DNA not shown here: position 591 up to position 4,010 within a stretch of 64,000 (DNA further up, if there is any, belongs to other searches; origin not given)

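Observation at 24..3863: Two-gene cassette: PD-(D/E)xK-like ORF plus a 1040-aa DExH helicase, a candidate Hachiman-like or novel helicase-nuclease defence module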

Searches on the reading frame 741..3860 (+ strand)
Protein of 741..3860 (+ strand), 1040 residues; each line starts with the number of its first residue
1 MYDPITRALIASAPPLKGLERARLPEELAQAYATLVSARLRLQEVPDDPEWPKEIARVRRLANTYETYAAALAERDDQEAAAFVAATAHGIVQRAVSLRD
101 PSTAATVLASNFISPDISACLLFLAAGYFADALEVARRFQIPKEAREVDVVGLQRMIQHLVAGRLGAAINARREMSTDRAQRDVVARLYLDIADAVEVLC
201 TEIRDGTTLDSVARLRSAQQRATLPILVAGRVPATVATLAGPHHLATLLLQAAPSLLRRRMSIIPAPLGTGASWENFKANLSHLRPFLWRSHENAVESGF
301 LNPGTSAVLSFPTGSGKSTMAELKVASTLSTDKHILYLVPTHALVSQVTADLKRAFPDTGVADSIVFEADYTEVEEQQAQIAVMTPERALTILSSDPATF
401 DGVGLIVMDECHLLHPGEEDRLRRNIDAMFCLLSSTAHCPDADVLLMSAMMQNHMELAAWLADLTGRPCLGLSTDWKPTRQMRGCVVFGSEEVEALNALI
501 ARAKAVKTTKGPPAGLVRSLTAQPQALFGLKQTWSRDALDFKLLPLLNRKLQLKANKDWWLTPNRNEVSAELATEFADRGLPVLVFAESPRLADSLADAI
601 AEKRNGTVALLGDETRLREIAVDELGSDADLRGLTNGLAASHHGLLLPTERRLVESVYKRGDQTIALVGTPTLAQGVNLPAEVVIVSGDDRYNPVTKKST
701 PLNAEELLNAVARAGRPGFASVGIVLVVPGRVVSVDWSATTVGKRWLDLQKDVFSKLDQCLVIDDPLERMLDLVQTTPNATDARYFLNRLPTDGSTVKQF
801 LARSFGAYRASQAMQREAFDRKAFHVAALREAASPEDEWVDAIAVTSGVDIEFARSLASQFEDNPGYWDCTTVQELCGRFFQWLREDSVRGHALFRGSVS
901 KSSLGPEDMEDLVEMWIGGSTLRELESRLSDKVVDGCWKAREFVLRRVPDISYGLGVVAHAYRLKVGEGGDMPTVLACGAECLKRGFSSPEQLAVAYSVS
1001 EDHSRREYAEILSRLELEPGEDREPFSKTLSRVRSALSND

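Call 5: search_protein_families(library=pfam, proteins=[window:741-3860:+], max_evalue=1)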
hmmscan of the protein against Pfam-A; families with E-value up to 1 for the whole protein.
window:741-3860:+ (1040 aa): 4 families
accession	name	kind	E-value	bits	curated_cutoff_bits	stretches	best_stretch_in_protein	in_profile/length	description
PF00270.35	DEAD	-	1.3e-20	74.2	26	1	303-452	13-161/167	DEAD/DEAH box helicase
PF04851.21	ResIII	-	1.2e-12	48.5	22.5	1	303-416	22-139/164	Type III restriction enzyme, res subunit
PF00271.37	Helicase_C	-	0.00084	20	23.5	1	639-718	42-110/110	Helicase conserved C-terminal domain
PF07652.20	Flavi_DEAD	-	0.031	14.7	21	1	306-416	6-109/148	Flavivirus DEAD domain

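Call 6: search_protein_families(library=padloc, proteins=[window:741-3860:+], max_evalue=1)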
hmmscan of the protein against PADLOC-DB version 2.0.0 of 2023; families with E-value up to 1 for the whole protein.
window:741-3860:+ (1040 aa): 35 families (the best 25 are shown)
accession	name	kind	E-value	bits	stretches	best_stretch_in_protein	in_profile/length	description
PDLC00174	HamB1|HamB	-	1.2e-37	127.3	2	288-492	303-508/1163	DEAD-box helicase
PDLC04531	PDC-M23B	-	1.8e-37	126.9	2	296-486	304-506/1060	-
PDLC00194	HamB1|HamB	-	4.7e-31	105.5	2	272-461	210-403/995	DEAD-box helicase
PDLC00192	HamB1|HamB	-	2.2e-30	103.1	2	288-493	269-473/1104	DEAD-box helicase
PDLC00186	HamB1|HamB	-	9.1e-28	94.7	2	309-414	166-275/864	DEAD-box helicase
PDLC00188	HamB1|HamB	-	6.2e-27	92.1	2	287-464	242-422/1037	DEAD-box helicase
PDLC00185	HamB1|HamB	-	1.7e-25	87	2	304-415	157-264/871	DEAD-box helicase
PDLC00187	HamB1|HamB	-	1.4e-24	84.5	2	304-417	156-267/851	DEAD-box helicase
PDLC00177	HamB1|HamB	-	7.9e-23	78.6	2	309-414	159-262/841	DEAD-box helicase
PDLC00200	HamB2|HamB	-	1.6e-21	74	2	309-414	166-275/865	DEAD-box helicase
PDLC00178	HamB1|HamB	-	1.6e-19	67.4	2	287-463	245-424/830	DEAD-box helicase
PDLC00199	HamB2|HamB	-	2.1e-18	63.7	2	308-453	154-297/841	DEAD-box helicase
PDLC00176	HamB1|HamB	-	3.8e-18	63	2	309-418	156-269/845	DEAD-box helicase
PDLC04532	PDC-M23B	-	4.6e-18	62.6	2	297-484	318-513/817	-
PDLC00175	HamB1|HamB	-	7.5e-17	58.1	2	282-460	220-399/1000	DEAD-box helicase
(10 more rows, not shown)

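Call 18: search_solved_structures(query=window:741-3860:+, max_evalue=0.001)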
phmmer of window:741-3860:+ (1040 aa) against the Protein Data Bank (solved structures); distinct sequences matched with E-value up to 0.001: 53.
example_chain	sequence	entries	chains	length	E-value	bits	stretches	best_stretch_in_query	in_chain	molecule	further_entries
7zpq_CA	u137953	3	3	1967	8.3e-32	113.3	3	564-722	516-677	SLH1 isoform 1 | RQC trigger complex helicase SLH1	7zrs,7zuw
6s8o_B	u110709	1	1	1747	3.9e-31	111.1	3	566-729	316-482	U5 small nuclear ribonucleoprotein 200 kDa helicase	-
6qdv_B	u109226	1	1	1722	2.7e-30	108.3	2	566-729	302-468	U5 small nuclear ribonucleoprotein 200 kDa helicase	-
4f92_B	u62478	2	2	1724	2.7e-30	108.3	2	566-729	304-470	U5 small nuclear ribonucleoprotein 200 kDa helicase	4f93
4f91_B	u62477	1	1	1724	2.7e-30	108.3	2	566-729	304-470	U5 small nuclear ribonucleoprotein 200 kDa helicase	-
5urj_A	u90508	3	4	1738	2.8e-30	108.3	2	566-729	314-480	U5 small nuclear ribonucleoprotein 200 kDa helicase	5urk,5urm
4kit_B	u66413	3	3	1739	2.8e-30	108.3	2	566-729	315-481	U5 small nuclear ribonucleoprotein 200 kDa helicase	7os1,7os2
6s8q_B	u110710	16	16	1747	2.9e-30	108.2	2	566-729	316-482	U5 small nuclear ribonucleoprotein 200 kDa helicase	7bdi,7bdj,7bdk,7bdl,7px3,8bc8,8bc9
8alz_B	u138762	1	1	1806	3.7e-30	107.9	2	582-727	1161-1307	Activating signal cointegrator 1 complex subunit 3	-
6s9i_B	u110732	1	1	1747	6.2e-30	107.1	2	566-729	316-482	U5 small nuclear ribonucleoprotein 200 kDa helicase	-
3jcr_C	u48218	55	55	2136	7.9e-30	106.8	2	566-729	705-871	hBrr2 | U5 small nuclear ribonucleoprotein 200 kDa helicase | Brr2, U5 small nuclear ribonucleoprotein 200 kDa helicase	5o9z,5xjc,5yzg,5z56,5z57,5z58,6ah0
8vx9_B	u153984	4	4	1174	2.3e-23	85.4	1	287-726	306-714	HamB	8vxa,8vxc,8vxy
8ro0_B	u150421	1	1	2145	1.6e-21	79.3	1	565-728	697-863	U5 small nuclear ribonucleoprotein 200 kDa helicase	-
2p6r_A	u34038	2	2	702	1.8e-20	75.8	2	571-731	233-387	afUHEL308 HELICASE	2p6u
5dca_A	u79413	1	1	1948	5.9e-20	74.1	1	564-731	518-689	Pre-mRNA-splicing helicase BRR2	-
8qcf_M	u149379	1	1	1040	4.5e-11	44.7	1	631-728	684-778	Antiviral helicase SKI2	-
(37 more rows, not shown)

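Call 19: search_protein_families(library=ncbifam, proteins=[window:741-3860:+], max_evalue=0.1)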
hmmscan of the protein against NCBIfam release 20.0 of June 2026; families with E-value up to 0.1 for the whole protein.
window:741-3860:+ (1040 aa): 23 families
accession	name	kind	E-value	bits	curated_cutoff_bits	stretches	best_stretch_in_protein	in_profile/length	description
NF002654.0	PRK02362.1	equivalog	6.8e-34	117.2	887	2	292-488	28-211/739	ATP-dependent DNA helicase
NF002251.0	PRK01172.1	equivalog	9.3e-29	100.1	891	2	571-729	227-375/674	ATP-dependent DNA helicase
NF040935.1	helicase_Hel308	equivalog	1.1e-24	86.6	1200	2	577-728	244-399/704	ATP-dependent DNA helicase Hel308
NF001308.0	PRK00254.1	equivalog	1.9e-23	82.6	1216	2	571-728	229-384/720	ATP-dependent DNA helicase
TIGR04121.1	DEXH_lig_assoc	equivalog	6.2e-09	34.1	850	1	302-463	26-196/804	ligase-associated DNA damage response DEXH box helicase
NF041063.1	DpdF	equivalog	1.4e-06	27.2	550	1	298-414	151-282/813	protein DpdF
NF010337.0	PRK13766.1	equivalog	4e-06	25.2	610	1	307-412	33-142/781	Hef nuclease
NF008662.0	PRK11664.1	equivalog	2.8e-05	22.6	1053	1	307-461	23-168/813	ATP-dependent helicase HrpB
TIGR00595.1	priA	equivalog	6.9e-05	21.6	230.35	1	313-412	6-103/509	replication restart helicase PriA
NF004069.0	PRK05580.2-1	equivalog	0.00011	20.8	767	1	289-412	113-232/612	primosomal protein N'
NF053632.1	heli_RadD_YejH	equivalog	0.00059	18.3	720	1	284-423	3-129/573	DNA repair helicase RadD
NF004071.0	PRK05580.2-3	equivalog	0.00082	17.4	1105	1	309-449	227-362/735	primosomal protein N'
NF004067.0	PRK05580.1-4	equivalog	0.00098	17.6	763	1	312-412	230-328/737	primosomal protein N'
TIGR01054.1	rgy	equivalog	0.0019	15.8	471.7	1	309-366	100-157/1172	reverse gyrase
NF008744.0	PRK11776.1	equivalog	0.0059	15.2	524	1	312-423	49-169/460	ATP-dependent RNA helicase DbpA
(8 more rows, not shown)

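Call 38: search_dna_similar(query=window:741-3860:+, collection=plasmids, mode=protein, max_rows=25)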
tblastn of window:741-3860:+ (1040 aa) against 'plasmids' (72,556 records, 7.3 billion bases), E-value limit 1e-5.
Records with a match: 122; places in all: 124; records where one place covers at least 80% of the query: 13.
Best place of each record, by identity: <60% 122.
By first word of the organism name: Klebsiella 18; Streptomyces 16; Bacillus 14; Rhizobium 6; Agrobacterium 6; Raoultella 6; Sinorhizobium 5; Ralstonia 4; Candidatus 3; Aminobacter 3; and 34 more.
By predicted mobility (MOB-suite, as given by PLSDB): conjugative 61; non-mobilizable 45; mobilizable 16.
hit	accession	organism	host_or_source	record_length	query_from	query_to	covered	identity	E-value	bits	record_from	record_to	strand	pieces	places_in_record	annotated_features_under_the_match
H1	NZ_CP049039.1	Pseudohalocynthiibacter aestuariivivens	pure culutre,Seawater recirculating ...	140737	2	1036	100%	37.1%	1e-150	504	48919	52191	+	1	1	DEAD/DEAH box helicase | hypothetical protein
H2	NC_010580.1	Beijerinckia indica subsp. indica ATCC 9039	-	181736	1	1036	100%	36.7%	9e-149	499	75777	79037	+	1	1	DEAD/DEAH box helicase | hypothetical protein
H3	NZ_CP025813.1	Sulfitobacter sp. SK025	Marine surface water,North Sea (surface ...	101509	1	1016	98%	37.3%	2e-158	527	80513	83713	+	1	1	DEAD/DEAH box helicase | hypothetical protein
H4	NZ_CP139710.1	Sulfitobacter sp. OXR-159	Bacterial Culture,hydrothermal vent ...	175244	1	1016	98%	37.3%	4e-158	526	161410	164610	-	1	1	DEAD/DEAH box helicase | hypothetical protein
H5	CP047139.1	Ralstonia solanacearum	Potato,Single cell,tuber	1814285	1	1005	97%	36.0%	8e-154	513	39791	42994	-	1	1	DEAD/DEAH box helicase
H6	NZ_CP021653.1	Ralstonia solanacearum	Solanum lycopersicum,Tomato with ...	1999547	1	1005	97%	36.0%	8e-154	513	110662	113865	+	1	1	none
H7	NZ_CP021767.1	Ralstonia solanacearum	Solanum lycopersicum,Tomato with ...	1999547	1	1005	97%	36.0%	8e-154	513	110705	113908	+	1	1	none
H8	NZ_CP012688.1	Ralstonia solanacearum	Solanum commersonii,whole organism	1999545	1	1005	97%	36.0%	8e-154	513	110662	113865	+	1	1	none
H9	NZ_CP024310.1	Sinorhizobium fredii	Phaseolus vulgaris,cell culture,plant ...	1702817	1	1030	99%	32.0%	5e-114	396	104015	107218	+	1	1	record has no annotation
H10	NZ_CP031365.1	Rhizobium sp. ZX09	cell culture,soil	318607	1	975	94%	33.8%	5e-109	382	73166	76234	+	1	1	DEAD/DEAH box helicase | hypothetical protein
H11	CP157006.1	Methylomonas sp. AM2-LC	-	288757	1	993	95%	32.2%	5e-115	399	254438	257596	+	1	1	record has no annotation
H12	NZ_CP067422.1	Skermanella sp. TT6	Homo sapiens,single cell,skin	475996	1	1011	97%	31.5%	8e-65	432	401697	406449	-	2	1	hypothetical protein (x2) | DEAD/DEAH box helicase | IS66 family transposase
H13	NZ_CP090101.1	Rhizobium leguminosarum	Trifolium pratense,Cell culture,Plant ...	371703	1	904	87%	33.6%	5e-101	396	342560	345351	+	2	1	DEAD/DEAH box helicase | hypothetical protein (x3)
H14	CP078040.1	Shewanella putrefaciens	Whole Organism,sink handle in ICU Room ...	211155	1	905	64%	36.0%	8e-47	381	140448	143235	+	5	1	hypothetical protein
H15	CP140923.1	Sinorhizobium meliloti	Medicago lupulina,whole organism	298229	260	716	44%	29.5%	2e-24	119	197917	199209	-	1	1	none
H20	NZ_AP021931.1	Klebsiella pneumoniae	-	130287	243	716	46%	27.5%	6e-22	110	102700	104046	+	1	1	DEAD/DEAH box helicase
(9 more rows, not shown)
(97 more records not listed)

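Call 39: get_annotated_region(hit=H20, flank=4000)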
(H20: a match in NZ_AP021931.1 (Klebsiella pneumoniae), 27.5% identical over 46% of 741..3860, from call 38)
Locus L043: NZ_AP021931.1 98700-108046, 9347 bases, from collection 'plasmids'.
description: Klebsiella pneumoniae strain WP2-W18-ESBL-06 plasmid pWP2-W18-ESBL-06_2, complete sequence
organism: Klebsiella pneumoniae (NCBI taxid 573)
taxonomy: Bacteria; Pseudomonadota; Gammaproteobacteria; Enterobacterales; Enterobacteriaceae; Klebsiella; Klebsiella pneumoniae
host: -; source: -; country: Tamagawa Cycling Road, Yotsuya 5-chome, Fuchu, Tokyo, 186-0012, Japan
typing (MOB-suite, as given by PLSDB): non-mobilizable; replicon IncFIA
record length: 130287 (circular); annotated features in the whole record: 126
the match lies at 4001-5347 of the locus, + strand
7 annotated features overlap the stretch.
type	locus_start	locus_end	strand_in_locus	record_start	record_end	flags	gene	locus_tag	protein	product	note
CDS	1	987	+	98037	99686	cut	-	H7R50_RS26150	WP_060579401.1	metallophosphoesterase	-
CDS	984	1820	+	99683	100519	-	-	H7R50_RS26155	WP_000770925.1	HAD-IA family hydrolase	GO:0008152 - metabolic process [Evidence IEA]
CDS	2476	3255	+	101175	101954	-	-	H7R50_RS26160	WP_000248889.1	Hachiman antiphage defense system protein HamA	-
CDS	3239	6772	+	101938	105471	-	-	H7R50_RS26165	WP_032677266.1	DEAD/DEAH box helicase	-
CDS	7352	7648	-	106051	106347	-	-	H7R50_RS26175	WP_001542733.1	helix-turn-helix transcriptional regulator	-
CDS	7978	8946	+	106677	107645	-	-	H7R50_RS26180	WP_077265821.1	IS5 family transposase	-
CDS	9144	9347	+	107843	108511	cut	-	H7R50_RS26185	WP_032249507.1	LuxR C-terminal-related transcriptional regulator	GO:0006355 - regulation of DNA-templated transcription [Evidence IEA]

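Call 40: get_annotated_region(hit=H1, flank=6000)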
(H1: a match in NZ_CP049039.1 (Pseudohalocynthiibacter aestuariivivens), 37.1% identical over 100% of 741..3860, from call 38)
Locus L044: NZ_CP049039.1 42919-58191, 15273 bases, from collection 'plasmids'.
description: Pseudohalocynthiibacter aestuariivivens strain RR4-35 plasmid pRR4-35_2, complete sequence
organism: Pseudohalocynthiibacter aestuariivivens (NCBI taxid 1591409)
taxonomy: Bacteria; Pseudomonadota; Alphaproteobacteria; Rhodobacterales; Paracoccaceae; Pseudohalocynthiibacter; Pseudohalocynthiibacter aestuariivivens
host: -; source: pure culutre,Seawater recirculating aquaculture system biofilter; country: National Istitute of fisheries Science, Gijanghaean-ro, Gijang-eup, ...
typing (MOB-suite, as given by PLSDB): conjugative; relaxase MOBP; mating-pair formation MPF_T
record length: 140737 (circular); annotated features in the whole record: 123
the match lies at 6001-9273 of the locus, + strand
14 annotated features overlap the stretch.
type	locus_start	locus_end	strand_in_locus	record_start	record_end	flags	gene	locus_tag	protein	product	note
CDS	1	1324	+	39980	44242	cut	-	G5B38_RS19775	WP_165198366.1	strawberry notch-like NTP hydrolase domain-containing protein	-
CDS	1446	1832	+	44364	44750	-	-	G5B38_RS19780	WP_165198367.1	DUF6878 family protein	-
CDS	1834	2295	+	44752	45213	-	-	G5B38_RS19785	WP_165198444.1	hypothetical protein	-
CDS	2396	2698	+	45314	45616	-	-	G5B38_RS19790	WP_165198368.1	hypothetical protein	-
CDS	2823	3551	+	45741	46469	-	-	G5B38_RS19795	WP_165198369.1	DUF736 family protein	-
CDS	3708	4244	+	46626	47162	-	-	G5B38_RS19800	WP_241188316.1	hypothetical protein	-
CDS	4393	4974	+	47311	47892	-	-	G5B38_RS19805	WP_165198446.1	rhomboid family intramembrane serine protease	-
CDS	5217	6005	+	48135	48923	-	-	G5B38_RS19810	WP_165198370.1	hypothetical protein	-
CDS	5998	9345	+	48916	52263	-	-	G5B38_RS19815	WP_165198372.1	DEAD/DEAH box helicase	-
CDS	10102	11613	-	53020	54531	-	-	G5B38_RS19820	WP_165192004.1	IS66 family transposase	-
CDS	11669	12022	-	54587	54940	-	tnpB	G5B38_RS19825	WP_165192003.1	IS66 family insertion sequence element accessory protein TnpB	-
CDS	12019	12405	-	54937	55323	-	-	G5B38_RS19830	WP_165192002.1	transposase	GO:0006313 - transposition, DNA-mediated [Evidence IEA]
CDS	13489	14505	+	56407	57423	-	-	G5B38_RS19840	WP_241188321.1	GSU2403 family nucleotidyltransferase fold protein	-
CDS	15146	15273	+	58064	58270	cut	-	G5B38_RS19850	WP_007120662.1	hypothetical protein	-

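Call 41: find_homologous_proteins(query=L043:2476-3252:+, max_evalue=0.001)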
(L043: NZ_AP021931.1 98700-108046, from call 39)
Query L043:2476-3252:+ (259 aa): 1861 proteins with E <= 0.001 among 3327 candidates; the best 120 are listed.
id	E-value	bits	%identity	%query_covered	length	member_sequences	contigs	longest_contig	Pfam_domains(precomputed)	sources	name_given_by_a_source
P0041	5.7e-171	585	100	100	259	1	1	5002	PF08878.17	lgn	-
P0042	5.8e-171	585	100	100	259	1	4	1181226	PF08878.17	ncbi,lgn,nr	ncbi:DUF1837 domain-containing protein [Salmonella enterica subsp. enterica serovar Montevideo]|nr:D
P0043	6.0e-171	585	100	100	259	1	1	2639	PF08878.17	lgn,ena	-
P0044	1.1e-170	584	100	100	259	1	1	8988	PF08878.17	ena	-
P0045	1.1e-170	584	100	100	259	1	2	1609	PF08878.17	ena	-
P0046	1.6e-170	584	100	100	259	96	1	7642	PF08878.17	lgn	-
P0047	1.6e-170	584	100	100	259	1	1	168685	PF08878.17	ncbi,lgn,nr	ncbi:TPA: DUF1837 domain-containing protein [Escherichia coli]|nr:DUF1837 domain-containing protein 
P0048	4.0e-170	582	100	100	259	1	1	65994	PF08878.17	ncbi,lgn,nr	ncbi:TPA: DUF1837 domain-containing protein [Kluyvera cryocrescens]|nr:DUF1837 domain-containing pro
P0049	5.6e-169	579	99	100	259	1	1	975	PF08878.17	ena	-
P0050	6.7e-169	578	99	100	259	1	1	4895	PF08878.17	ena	-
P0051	2.1e-163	560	96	100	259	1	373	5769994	PF08878.17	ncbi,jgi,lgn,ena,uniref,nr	ncbi:TPA: Hachiman antiphage defense system protein HamA [Serratia marcescens]|jgi:hypothetical prot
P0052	5.3e-163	559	95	100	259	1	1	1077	PF08878.17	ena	-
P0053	1.4e-162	558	95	100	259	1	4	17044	PF08878.17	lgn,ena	-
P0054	1.5e-162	557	95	100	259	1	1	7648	PF08878.17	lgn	-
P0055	1.5e-162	557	95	100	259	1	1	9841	PF08878.17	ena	-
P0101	2.2e-146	504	86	100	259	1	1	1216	PF08878.17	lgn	-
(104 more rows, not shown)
